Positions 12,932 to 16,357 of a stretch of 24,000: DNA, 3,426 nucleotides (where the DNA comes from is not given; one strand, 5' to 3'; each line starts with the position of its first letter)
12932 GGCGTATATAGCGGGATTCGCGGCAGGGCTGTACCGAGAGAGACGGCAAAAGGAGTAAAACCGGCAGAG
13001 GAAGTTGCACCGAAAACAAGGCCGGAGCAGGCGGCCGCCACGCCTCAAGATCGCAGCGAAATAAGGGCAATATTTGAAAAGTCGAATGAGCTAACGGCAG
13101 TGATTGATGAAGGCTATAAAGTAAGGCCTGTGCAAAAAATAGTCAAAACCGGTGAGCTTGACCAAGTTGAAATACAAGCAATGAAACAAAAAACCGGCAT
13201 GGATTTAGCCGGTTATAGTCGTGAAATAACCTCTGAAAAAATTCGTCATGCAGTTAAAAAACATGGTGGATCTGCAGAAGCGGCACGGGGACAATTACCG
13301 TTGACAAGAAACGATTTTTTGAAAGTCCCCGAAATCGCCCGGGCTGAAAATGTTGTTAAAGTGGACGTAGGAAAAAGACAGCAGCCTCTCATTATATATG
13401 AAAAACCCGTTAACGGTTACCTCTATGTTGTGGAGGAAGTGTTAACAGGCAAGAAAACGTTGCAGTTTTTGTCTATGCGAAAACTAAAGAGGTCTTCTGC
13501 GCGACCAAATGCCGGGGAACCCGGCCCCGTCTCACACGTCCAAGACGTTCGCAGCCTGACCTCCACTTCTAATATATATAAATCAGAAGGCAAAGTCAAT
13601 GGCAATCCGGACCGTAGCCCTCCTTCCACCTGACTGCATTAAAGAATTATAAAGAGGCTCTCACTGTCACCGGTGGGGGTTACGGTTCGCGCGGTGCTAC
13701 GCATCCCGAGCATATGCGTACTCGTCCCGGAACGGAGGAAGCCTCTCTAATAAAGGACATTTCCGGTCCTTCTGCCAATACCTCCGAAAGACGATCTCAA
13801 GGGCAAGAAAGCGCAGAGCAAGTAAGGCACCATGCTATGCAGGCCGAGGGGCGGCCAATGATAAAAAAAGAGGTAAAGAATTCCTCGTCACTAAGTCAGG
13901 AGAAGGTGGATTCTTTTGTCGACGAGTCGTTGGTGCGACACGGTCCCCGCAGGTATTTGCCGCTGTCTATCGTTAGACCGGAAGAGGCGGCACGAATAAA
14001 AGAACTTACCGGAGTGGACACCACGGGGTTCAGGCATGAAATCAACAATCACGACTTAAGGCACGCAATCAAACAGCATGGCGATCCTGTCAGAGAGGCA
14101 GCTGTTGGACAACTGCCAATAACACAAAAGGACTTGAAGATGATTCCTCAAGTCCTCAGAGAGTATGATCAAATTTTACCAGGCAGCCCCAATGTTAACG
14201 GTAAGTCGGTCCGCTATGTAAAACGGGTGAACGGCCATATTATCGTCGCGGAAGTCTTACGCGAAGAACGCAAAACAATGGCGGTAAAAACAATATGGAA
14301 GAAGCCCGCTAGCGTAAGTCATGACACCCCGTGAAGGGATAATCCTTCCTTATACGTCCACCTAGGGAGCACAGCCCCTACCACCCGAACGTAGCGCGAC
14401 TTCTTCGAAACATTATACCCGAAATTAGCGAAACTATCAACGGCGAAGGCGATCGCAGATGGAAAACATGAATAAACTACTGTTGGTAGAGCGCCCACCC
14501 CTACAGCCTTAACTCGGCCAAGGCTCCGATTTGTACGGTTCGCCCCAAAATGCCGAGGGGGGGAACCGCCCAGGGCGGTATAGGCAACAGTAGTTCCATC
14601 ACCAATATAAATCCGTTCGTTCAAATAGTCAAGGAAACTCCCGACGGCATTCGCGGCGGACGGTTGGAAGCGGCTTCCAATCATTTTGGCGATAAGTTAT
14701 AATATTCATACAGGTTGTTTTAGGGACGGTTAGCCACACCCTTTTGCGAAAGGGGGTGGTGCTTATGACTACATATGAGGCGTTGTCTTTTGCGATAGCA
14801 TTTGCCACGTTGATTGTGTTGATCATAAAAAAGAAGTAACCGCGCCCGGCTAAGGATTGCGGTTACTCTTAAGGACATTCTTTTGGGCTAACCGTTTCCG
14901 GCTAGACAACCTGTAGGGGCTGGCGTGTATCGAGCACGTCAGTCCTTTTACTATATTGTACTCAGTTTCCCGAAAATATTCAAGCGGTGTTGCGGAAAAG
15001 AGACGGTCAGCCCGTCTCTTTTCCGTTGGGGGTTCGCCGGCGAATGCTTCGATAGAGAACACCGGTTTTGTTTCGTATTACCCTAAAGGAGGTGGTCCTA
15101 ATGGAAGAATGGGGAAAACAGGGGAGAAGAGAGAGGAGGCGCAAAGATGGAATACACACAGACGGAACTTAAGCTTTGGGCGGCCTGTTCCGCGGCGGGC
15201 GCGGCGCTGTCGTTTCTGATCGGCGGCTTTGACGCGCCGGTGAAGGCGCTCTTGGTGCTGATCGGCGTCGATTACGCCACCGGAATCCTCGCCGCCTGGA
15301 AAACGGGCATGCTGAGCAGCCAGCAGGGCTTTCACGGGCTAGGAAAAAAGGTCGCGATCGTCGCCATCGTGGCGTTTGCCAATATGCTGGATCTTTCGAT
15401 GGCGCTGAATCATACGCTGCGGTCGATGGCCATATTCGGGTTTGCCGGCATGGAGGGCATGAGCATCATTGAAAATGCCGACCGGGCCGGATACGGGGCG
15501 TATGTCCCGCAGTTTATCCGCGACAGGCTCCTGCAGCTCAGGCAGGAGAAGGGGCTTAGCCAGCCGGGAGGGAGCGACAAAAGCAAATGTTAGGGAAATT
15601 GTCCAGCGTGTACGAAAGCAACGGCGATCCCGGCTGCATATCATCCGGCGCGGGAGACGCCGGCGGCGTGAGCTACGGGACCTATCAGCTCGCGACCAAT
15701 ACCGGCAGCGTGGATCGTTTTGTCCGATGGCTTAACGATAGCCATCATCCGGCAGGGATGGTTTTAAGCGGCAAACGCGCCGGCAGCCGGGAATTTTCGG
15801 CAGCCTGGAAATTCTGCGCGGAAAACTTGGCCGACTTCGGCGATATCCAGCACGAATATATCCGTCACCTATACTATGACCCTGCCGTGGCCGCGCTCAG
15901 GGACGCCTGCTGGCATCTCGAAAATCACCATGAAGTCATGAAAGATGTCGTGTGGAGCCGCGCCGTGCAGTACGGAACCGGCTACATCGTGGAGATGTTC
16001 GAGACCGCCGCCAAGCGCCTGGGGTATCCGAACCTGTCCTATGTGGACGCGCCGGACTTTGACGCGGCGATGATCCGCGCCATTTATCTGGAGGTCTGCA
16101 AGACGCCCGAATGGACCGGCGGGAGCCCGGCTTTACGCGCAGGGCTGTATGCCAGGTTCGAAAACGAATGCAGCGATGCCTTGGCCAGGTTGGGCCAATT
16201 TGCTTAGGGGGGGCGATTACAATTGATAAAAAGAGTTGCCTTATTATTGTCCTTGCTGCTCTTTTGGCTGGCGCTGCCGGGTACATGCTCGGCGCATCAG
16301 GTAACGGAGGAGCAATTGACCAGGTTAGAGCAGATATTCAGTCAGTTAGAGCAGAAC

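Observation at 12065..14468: Ejection-type protein ending in a PBECR-like nuclease module, followed by a paralogous stand-alone module and degenerate module tails (cassette array?)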

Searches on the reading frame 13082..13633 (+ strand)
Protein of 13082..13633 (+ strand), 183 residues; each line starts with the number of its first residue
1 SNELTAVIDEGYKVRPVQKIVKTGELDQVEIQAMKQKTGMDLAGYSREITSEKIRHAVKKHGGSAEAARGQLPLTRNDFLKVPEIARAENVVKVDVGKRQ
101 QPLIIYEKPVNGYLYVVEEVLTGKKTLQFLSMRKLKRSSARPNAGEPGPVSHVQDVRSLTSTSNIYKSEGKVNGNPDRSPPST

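Call 45: find_homologous_proteins(query=window:13082-13633:+)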
Query window:13082-13633:+: 114 candidates shared short words with the query, none scored E <= 0.001.

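Call 60: search_solved_structures(query=A5, max_evalue=10)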
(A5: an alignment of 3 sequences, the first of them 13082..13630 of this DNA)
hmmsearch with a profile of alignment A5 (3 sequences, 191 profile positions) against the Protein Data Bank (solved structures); distinct sequences matched with E-value up to 10: 5.
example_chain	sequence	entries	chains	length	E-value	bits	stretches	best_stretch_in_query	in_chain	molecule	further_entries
8skx_A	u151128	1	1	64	0.25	14.6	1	7-49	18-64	Miniprotein HHH_rd4_0518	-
1g7o_A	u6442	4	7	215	1.5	12.1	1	80-128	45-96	GLUTAREDOXIN 2 | Glutaredoxin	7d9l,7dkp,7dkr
4ksm_A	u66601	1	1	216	1.5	12.1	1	80-128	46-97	Glutaredoxin-2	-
3ir4_A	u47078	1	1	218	1.9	11.7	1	86-129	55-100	Glutaredoxin 2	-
4kx4_A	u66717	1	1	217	1.9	11.7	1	80-128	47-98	Glutaredoxin-2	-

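Call 66: predict_structure(alignment_id=A5)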
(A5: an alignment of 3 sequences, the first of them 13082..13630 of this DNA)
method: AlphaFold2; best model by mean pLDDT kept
length: 183 residues; sequences in the alignment: 3
mean_pLDDT: 56.1   pTM: 0.54
mean pLDDT of the five models: 56.1, 46.8, 41.3, 41.3, 41.0
residues with pLDDT >= 90: 0; 70-90: 63; 50-70: 46; < 50: 74
segments of 3 or more residues with pLDDT < 50: 1-22, 63-69, 139-183
pLDDT, mean of each block of 10 residues (from residue 1): 28 32 64 74 76 64 48 68 69 62 76 78 77 65 33 30 34 37 40
secondary structure, 60 per line:
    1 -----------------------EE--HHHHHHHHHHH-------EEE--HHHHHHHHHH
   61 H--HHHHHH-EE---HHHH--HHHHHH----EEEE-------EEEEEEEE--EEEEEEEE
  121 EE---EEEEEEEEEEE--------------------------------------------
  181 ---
elements in order: H28-38 E46-48 H51-61 H64-69 H76-79 H82-87 E92-95 E103-110 E113-122 E126-136

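Call 71: fold_search(model_id=the predicted structure, library=pdb)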
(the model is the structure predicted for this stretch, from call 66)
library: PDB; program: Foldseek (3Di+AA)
matches with E <= 10: 738; with E <= 0.001: 0
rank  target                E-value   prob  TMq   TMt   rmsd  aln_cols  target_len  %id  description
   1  3u97                  2.1e-02  0.94  0.25  0.50   7.0        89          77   22  1.1 Angstrom-resolution crystal structure of the Brucella abortus ribonuclease toxin, BrnT (released 2012-02-22)
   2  6ncl_a5               8.8e-02  0.23  0.21  0.21  17.1       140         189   11  Near-atomic structure of icosahedrally averaged PBCV-1 capsid (released 2019-01-30)
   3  5jaa_D                1.7e-01  0.47  0.23  0.38  10.1        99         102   12  Crystal structure of the HigBA2 toxin-antitoxin complex (released 2017-04-05)
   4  3hi2_B                1.9e-01  0.38  0.25  0.40  10.3       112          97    7  Structure of the N-terminal domain of the E. coli antitoxin MqsA (YgiT/b3021) in complex with the E. coli toxin MqsR ( (released 2010-01-12)
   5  6obv_B                2.5e-01  0.18  0.19  0.13  13.0       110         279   13  Structural insights into dehydratase substrate selection for the borrelidin and fluvirucin polyketide synthases (released 2019-06-05)
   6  6obv_D                5.7e-01  0.12  0.19  0.13  13.0       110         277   13  Structural insights into dehydratase substrate selection for the borrelidin and fluvirucin polyketide synthases (released 2019-06-05)
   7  2xf3_B                6.1e-01  0.07  0.18  0.09  13.3       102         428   15  Structural and mechanistic studies on a cephalosporin esterase from the clavulanic acid biosynthesis pathway (released 2011-06-29)
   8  2xep_B                6.1e-01  0.06  0.18  0.09  12.8       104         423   15  Structural and mechanistic studies on a cephalosporin esterase from the clavulanic acid biosynthesis pathway (released 2011-06-29)
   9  6g82                  6.5e-01  0.75  0.21  0.12   2.0        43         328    9  Serum paraoxonase-1 by directed evolution with the L69S/H115W/F222S mutations (released 2019-03-20)
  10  4hhq                  6.9e-01  0.72  0.21  0.12   2.0        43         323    9  Serum paraoxonase-1 by directed evolution with the H115Q and H134Q mutations (released 2013-03-27)
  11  6obv_A                6.9e-01  0.30  0.19  0.12   7.7        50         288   16  Structural insights into dehydratase substrate selection for the borrelidin and fluvirucin polyketide synthases (released 2019-06-05)
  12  3bbj_A                6.9e-01  0.16  0.16  0.12   3.3        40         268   15  CRYSTAL STRUCTURE OF A PUTATIVE THIOESTERASE II (TFU_2367) FROM THERMOBIFIDA FUSCA YX AT 2.45 A RESOLUTION (released 2007-11-20)
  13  6af4_C                6.9e-01  0.14  0.22  0.31   7.8       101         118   14  Toxin-Antitoxin module from Streptococcus pneumoniae (released 2019-08-14)
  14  2xh9_B                6.9e-01  0.07  0.18  0.09  13.0       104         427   14  Structural and mechanistic studies on a cephalosporin esterase from the clavulanic acid biosynthesis pathway (released 2011-06-29)
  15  6h0a                  7.3e-01  0.69  0.21  0.12   2.0        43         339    9  Serum paraoxonase-1 by directed evolution with the L69G/H115W/H134R/F222S/T332S mutations (released 2019-07-17)
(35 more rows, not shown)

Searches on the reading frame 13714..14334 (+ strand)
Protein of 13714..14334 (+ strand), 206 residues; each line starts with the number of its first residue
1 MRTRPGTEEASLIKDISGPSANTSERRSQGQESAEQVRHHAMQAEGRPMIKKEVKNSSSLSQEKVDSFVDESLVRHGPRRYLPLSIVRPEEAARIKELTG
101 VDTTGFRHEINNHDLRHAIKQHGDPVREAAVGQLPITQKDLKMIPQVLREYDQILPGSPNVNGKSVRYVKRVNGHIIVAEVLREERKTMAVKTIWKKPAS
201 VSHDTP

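Call 3: search_protein_families(library=pfam, proteins=[window:13714-14334:+], max_evalue=0.1)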
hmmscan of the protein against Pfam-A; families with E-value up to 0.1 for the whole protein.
window:13714-14334:+ (206 aa): 2 families
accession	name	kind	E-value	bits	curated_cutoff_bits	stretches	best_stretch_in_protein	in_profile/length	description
PF18812.6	PBECR3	-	1.1e-21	77.4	30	1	87-200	3-111/115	phage-Barnase-EndoU-ColicinE5/D-RelE like nuclease3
PF10097.14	DUF2335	-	0.02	15.3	25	0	145-158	3-16/50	Predicted membrane protein (DUF2335)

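Call 4: search_protein_families(library=phrogs, proteins=[window:13714-14334:+], max_evalue=0.01)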
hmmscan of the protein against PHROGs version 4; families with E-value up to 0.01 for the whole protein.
window:13714-14334:+ (206 aa): 1 family
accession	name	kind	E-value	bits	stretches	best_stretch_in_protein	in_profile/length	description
phrog_14348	-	unknown function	0.0021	17.3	1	95-197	830-916/934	-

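Call 30: find_related_loci(query=window:13714-14334:+, collection=viral_contigs, flank=10000)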
Query window:13714-14334:+ (206 aa) in viral_contigs; peptide patterns used: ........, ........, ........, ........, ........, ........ (x = any residue, [..] = any of these).
29 stretches matched a pattern; 1 encode a relative of the query (tblastn E <= 1e-3); 1 distinct loci.
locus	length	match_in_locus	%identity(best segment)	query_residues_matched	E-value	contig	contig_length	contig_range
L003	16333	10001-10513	43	30-203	8e-39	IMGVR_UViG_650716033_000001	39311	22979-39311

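Call 40: search_protein_families(library=pfam, proteins=[L003:9260-13501:+], max_evalue=0.001)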
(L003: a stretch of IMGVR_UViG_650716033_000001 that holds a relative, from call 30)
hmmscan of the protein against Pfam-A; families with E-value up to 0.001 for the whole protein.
L003:9260-13501:+ (1413 aa): 2 families
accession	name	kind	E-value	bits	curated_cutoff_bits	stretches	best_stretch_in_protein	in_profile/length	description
PF18857.6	LPD38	-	1e-51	176.2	27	1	1146-1313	1-188/189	Large polyvalent protein associated domain 38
PF18812.6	PBECR3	-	1.6e-26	92.9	30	1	304-416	2-112/115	phage-Barnase-EndoU-ColicinE5/D-RelE like nuclease3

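Call 82: search_protein_families(library=phrogs, proteins=[L003:9260-13501:+], max_evalue=0.001)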
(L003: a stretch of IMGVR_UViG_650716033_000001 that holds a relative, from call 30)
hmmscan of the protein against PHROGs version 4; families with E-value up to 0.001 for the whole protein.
L003:9260-13501:+ (1413 aa): 4 families
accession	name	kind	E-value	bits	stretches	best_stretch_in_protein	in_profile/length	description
phrog_9854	-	unknown function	1.5e-187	627.1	1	490-1409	696-1632/1636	-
phrog_18222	-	unknown function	2.9e-28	98.9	1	763-1315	1445-1999/2118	-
phrog_15406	-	other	3e-17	62.1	2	950-1152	2096-2301/2789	DNA methyltransferase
phrog_14770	-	unknown function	1.4e-16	59.5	2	778-883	2686-2789/3427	-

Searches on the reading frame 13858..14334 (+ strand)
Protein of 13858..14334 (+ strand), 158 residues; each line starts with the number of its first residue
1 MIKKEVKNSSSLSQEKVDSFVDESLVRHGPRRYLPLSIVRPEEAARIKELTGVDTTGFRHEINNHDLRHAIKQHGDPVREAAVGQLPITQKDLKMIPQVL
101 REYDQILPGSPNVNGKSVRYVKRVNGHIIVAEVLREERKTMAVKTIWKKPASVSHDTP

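Call 52: find_homologous_proteins(query=window:13858-14331:+, max_evalue=0.001)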
Query seq(158 aa): 63 candidates shared short words with the query, none scored E <= 0.001.

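Call 90: find_encoding_contigs(protein=window:13858-14334:+, flank=10000, max_places=10)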
Protein window:13858-14334:+ (158 aa): 2 contigs read that carry it; 1 place shown.
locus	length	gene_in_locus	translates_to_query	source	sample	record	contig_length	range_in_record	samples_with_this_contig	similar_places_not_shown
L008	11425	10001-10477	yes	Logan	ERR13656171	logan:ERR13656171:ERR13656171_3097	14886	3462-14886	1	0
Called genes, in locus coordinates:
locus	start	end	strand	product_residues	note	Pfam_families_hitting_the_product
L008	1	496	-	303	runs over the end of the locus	PF00535:Glycos_transf_2, PF10111:Glyco_tranf_2_2, PF13641:Glyco_tranf_2_3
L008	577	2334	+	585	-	-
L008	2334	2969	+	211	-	-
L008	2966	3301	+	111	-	-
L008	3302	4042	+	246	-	-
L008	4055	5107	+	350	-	-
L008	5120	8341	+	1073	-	PF18809:PBECR1 (weak), PF18812:PBECR3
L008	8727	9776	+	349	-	PF18812:PBECR3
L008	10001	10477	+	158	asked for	PF18812:PBECR3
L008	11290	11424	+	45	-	?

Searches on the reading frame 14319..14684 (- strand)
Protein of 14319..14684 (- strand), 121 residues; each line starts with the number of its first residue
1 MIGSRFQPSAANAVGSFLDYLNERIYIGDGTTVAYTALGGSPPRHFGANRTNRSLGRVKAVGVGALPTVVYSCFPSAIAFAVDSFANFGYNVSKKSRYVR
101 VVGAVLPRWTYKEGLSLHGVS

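Call 24: search_protein_families(library=pfam, proteins=[window:14319-14684:-], max_evalue=0.01)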
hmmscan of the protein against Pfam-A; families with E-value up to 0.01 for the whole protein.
window:14319-14684:- (121 aa): 0 families

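Call 82: search_protein_families(library=phrogs, proteins=[window:14319-14684:-], max_evalue=0.001)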
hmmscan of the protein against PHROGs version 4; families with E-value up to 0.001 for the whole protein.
window:14319-14684:- (121 aa): 0 families

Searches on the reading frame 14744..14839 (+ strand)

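Call 24: search_protein_families(library=pfam, proteins=[window:14744-14839:+], max_evalue=0.01)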
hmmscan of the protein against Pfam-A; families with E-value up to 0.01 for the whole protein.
window:14744-14839:+ (31 aa): 1 family
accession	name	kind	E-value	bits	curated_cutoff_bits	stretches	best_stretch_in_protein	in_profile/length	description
PF16935.10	Hol_Tox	-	4.7e-05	23.6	23.3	1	8-28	1-21/34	Putative Holin-like Toxin (Hol-Tox)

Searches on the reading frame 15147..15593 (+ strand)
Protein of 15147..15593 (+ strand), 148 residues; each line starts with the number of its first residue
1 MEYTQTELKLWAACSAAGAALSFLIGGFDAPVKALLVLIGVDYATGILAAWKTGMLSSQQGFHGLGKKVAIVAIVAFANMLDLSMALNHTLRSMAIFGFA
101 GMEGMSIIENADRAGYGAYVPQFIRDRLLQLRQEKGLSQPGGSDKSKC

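Call 3: search_protein_families(library=pfam, proteins=[window:15147-15593:+], max_evalue=0.1)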
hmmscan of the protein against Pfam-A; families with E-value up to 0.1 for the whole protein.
window:15147-15593:+ (148 aa): 1 family
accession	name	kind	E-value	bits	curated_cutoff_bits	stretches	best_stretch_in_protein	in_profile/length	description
PF05105.17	Phage_holin_4_1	-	2.8e-29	102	22.2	1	20-132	2-115/116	Bacteriophage holin family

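Call 4: search_protein_families(library=phrogs, proteins=[window:15147-15593:+], max_evalue=0.01)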
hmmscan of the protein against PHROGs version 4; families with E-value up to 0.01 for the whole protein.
window:15147-15593:+ (148 aa): 3 families
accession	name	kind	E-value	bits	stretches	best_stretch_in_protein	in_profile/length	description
phrog_199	-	lysis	9.8e-21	75.1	1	13-135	11-131/545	holin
phrog_21233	-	unknown function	2.3e-10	41.4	1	14-71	12-69/72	-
phrog_16802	-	unknown function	9.6e-08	32.7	1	79-135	10-61/74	-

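Call 94: find_encoding_contigs(protein=window:15147-15593:+, flank=10000, max_places=10)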
Protein window:15147-15593:+ (148 aa): 5 contigs read that carry it; 4 places shown.
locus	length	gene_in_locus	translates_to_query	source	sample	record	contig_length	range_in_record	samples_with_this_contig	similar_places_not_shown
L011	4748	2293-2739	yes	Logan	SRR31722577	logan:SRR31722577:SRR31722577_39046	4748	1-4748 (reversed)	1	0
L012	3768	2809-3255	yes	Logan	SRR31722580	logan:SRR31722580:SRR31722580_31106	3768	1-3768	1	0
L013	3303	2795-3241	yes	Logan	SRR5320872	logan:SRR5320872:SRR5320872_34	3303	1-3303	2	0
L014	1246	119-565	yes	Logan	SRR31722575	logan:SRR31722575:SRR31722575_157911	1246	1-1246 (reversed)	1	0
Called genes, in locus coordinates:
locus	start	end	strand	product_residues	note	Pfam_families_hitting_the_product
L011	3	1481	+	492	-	?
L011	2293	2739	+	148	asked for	PF05105:Phage_holin_4_1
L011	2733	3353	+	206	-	PF21277:T6SS_VgrG3-like_C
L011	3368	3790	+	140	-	-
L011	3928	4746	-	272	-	?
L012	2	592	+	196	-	?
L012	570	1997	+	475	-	PF18812:PBECR3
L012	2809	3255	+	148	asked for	PF05105:Phage_holin_4_1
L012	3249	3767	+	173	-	?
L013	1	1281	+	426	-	?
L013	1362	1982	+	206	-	PF18812:PBECR3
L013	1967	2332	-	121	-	-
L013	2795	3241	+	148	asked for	PF05105:Phage_holin_4_1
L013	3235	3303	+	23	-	?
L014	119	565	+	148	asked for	PF05105:Phage_holin_4_1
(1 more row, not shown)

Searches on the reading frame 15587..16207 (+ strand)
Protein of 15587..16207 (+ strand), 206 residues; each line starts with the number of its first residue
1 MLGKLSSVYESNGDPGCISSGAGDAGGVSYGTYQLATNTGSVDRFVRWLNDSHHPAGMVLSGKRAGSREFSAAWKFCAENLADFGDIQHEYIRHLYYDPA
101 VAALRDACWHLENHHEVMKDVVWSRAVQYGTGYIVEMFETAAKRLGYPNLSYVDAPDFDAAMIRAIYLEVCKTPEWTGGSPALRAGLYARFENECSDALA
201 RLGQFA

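Call 3: search_protein_families(library=pfam, proteins=[window:15587-16207:+], max_evalue=0.1)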
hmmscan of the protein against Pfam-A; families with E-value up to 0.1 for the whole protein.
window:15587-16207:+ (206 aa): 2 families
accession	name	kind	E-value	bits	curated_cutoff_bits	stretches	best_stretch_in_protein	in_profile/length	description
PF21277.2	T6SS_VgrG3-like_C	-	5.6e-37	128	27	1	2-194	1-182/183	Type VI secretion system spike protein VgrG3-like, C-terminal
PF01374.23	Glyco_hydro_46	-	0.069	13.2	27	0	68-108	80-119/210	Glycosyl hydrolase family 46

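Call 4: search_protein_families(library=phrogs, proteins=[window:15587-16207:+], max_evalue=0.01)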
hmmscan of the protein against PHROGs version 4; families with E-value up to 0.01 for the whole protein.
window:15587-16207:+ (206 aa): 2 families
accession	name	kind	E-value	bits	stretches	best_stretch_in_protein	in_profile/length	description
phrog_26249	-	unknown function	2.3e-20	72.8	1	2-202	1467-1665/1925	-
phrog_34863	-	unknown function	4.2e-19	69.2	1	2-132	546-677/966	-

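Call 92: find_encoding_contigs(protein=window:15587-16207:+, flank=10000, max_places=10)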
Protein window:15587-16207:+ (206 aa): no gene with exactly this product is on record in the collection.
